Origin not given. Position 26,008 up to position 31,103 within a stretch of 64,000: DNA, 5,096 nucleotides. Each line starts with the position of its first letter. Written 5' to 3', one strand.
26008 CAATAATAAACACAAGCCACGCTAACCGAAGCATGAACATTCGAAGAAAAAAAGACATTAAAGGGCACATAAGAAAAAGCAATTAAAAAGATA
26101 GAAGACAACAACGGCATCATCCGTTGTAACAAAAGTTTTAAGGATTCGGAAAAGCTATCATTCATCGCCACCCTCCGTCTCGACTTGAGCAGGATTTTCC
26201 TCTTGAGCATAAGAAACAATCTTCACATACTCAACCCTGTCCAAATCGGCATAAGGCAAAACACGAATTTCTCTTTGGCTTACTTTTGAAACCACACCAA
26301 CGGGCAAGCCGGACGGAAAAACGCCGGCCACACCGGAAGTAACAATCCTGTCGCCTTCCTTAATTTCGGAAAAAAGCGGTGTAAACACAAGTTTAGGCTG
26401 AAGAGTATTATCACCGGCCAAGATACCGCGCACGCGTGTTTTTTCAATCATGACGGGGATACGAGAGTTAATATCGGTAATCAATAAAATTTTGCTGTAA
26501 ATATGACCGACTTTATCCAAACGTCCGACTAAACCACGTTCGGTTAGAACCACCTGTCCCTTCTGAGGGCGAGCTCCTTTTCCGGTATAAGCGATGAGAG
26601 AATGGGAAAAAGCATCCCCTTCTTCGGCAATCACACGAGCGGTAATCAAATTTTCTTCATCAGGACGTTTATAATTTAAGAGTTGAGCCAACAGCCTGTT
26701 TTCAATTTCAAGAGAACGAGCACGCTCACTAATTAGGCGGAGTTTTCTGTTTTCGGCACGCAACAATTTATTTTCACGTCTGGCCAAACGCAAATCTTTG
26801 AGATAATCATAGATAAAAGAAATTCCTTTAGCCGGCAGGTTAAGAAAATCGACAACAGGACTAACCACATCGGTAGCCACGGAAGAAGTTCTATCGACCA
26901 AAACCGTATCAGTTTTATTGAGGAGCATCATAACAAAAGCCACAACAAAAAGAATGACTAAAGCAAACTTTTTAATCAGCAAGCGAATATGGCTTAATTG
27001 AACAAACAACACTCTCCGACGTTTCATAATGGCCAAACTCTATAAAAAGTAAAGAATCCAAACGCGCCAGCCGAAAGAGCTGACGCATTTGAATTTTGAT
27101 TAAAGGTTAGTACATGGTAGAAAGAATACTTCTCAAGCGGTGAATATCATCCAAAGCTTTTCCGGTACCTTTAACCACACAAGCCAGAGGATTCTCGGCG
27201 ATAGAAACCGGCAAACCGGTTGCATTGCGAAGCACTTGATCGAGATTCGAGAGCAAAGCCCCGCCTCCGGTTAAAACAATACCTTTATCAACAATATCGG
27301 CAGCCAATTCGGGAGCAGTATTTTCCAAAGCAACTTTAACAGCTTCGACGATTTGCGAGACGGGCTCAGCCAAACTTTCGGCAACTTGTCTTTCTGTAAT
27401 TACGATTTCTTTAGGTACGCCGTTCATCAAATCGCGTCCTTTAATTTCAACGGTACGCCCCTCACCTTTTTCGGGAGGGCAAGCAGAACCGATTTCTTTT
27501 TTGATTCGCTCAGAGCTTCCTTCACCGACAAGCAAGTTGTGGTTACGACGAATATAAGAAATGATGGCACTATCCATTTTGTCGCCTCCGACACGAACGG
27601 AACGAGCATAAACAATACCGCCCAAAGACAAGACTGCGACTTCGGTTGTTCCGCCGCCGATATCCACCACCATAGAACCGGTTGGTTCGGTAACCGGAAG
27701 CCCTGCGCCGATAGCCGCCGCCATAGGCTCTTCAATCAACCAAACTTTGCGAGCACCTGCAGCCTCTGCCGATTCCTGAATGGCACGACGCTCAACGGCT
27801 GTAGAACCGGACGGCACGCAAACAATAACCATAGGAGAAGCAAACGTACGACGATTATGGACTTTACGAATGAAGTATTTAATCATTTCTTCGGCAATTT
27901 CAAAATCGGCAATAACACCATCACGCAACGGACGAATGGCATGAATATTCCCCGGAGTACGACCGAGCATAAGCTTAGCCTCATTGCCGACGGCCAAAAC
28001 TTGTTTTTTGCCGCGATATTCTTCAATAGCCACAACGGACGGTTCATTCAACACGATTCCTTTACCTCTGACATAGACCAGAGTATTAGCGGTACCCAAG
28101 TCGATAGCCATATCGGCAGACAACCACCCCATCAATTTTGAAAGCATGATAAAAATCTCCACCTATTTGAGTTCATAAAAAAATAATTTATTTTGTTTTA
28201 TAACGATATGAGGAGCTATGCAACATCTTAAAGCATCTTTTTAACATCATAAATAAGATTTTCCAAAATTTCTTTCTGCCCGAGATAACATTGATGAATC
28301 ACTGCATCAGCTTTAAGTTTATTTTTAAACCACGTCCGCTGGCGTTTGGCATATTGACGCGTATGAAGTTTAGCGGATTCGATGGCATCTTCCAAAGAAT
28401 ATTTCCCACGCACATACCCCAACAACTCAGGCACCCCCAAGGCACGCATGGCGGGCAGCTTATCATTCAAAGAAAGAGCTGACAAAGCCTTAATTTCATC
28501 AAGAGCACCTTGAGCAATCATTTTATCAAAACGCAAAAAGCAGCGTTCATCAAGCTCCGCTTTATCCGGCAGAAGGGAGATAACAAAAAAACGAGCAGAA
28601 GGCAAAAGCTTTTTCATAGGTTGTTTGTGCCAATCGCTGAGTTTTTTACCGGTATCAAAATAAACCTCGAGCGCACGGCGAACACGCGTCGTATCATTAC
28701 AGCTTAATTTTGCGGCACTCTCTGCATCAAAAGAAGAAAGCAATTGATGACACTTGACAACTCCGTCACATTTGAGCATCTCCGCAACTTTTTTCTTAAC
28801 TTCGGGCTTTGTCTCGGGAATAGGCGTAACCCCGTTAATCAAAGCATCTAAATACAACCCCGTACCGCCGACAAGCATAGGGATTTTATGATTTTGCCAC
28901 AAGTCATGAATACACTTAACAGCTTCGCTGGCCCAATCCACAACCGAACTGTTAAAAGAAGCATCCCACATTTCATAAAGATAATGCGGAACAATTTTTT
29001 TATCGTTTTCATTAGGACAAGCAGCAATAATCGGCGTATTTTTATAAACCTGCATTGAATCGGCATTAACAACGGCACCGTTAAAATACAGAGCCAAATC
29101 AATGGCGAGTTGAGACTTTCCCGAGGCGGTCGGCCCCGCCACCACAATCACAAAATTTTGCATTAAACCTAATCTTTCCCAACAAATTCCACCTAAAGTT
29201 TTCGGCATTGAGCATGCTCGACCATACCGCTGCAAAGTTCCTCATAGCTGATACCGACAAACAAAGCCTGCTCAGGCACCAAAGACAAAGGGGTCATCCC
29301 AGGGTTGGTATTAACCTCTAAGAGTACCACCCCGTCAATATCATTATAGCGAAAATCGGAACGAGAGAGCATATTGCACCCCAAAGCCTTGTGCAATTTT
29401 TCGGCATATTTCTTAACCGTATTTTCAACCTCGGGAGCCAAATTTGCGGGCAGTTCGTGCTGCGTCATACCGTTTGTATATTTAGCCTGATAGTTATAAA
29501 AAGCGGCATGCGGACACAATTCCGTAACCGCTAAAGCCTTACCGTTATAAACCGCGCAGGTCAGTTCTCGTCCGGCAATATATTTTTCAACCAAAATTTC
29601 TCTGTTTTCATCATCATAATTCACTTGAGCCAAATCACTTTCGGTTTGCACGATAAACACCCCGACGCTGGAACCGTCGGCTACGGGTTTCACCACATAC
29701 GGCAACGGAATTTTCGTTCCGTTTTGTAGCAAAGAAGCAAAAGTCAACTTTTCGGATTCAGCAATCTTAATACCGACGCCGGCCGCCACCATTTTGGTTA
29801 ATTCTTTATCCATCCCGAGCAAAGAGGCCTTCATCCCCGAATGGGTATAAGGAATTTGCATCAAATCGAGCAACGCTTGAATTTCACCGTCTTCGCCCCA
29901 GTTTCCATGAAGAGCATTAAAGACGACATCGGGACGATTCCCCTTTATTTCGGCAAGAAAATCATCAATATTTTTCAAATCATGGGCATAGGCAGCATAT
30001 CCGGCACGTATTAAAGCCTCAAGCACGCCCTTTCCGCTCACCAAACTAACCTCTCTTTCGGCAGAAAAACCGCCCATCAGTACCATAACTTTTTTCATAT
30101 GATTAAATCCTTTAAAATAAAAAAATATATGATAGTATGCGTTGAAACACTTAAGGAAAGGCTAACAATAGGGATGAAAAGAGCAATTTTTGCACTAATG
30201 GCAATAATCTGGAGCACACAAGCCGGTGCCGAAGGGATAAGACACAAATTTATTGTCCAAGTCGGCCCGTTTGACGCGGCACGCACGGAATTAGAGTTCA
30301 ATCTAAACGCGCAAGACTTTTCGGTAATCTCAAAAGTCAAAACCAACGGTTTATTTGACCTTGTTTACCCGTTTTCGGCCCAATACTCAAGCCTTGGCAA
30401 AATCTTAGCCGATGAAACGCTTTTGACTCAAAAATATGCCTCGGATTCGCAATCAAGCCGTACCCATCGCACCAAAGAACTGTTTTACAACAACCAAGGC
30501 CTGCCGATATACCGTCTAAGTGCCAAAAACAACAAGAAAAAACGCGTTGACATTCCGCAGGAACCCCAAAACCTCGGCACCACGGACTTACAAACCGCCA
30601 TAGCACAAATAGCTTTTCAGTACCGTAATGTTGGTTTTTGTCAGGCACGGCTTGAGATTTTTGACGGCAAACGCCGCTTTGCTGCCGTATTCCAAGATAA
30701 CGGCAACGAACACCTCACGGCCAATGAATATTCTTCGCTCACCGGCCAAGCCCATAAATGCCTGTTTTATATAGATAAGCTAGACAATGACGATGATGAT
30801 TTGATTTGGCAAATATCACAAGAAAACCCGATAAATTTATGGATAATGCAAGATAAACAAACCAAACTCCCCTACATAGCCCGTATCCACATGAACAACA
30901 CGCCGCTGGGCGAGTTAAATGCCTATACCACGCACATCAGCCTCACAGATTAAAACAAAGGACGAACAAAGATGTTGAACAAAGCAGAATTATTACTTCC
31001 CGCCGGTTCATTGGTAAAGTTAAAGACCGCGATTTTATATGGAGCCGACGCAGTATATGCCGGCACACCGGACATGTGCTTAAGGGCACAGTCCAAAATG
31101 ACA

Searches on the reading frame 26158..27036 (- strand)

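Call 19: search_protein_families(library=pfam, proteins=[window:26158-27036:-], max_evalue=0.00001)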
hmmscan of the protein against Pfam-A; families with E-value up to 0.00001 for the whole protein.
window:26158-27036:- (292 aa): 1 family
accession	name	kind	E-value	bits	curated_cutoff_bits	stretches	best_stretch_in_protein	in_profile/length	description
PF04085.20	MreC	-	9.7e-35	120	28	1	135-274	1-146/147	Rod shape-determining protein MreC, barrel core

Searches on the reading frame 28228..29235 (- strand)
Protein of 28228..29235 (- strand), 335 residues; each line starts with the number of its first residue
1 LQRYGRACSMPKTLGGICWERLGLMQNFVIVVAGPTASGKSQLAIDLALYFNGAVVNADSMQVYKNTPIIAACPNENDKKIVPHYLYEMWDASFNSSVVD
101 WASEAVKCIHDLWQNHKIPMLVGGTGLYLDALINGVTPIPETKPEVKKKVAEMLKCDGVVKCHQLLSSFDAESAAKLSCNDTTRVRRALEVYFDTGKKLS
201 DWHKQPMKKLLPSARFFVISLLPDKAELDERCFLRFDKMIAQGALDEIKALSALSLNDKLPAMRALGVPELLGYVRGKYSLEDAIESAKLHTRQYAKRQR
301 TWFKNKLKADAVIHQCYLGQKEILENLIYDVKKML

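Call 19: search_protein_families(library=pfam, proteins=[window:28228-29235:-], max_evalue=0.00001)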
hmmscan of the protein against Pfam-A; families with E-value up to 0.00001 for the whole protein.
window:28228-29235:- (335 aa): 1 family
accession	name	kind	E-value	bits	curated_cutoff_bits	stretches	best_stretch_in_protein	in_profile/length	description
PF01715.23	IPPT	-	2.5e-72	243.9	23.6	1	62-306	1-243/243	IPP transferase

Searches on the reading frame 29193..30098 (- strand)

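Call 20: search_protein_families(library=pfam, proteins=[window:29193-30098:-], max_evalue=0.00001)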
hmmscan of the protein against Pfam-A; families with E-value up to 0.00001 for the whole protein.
window:29193-30098:- (301 aa): 3 families
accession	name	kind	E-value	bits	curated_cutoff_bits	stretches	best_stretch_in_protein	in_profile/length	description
PF07478.18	Dala_Dala_lig_C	-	1.3e-43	149.4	24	1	123-294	28-204/204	D-ala D-ala ligase C-terminus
PF01820.27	Dala_Dala_lig_N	-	7.3e-21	75.4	34.6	2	53-85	87-119/121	D-ala D-ala ligase N-terminus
PF13535.11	ATP-grasp_4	-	3.4e-08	33.7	27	1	130-264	1-150/160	ATP-grasp domain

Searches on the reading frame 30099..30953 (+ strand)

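Call 20: search_protein_families(library=pfam, proteins=[window:30099-30953:+], max_evalue=0.00001)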
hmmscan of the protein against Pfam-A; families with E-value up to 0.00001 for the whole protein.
window:30099-30953:+ (284 aa): 1 family
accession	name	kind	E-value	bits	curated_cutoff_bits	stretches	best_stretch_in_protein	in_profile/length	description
PF11306.15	DUF3108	-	9.5e-11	42.3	26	1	55-266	6-200/209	Protein of unknown function (DUF3108)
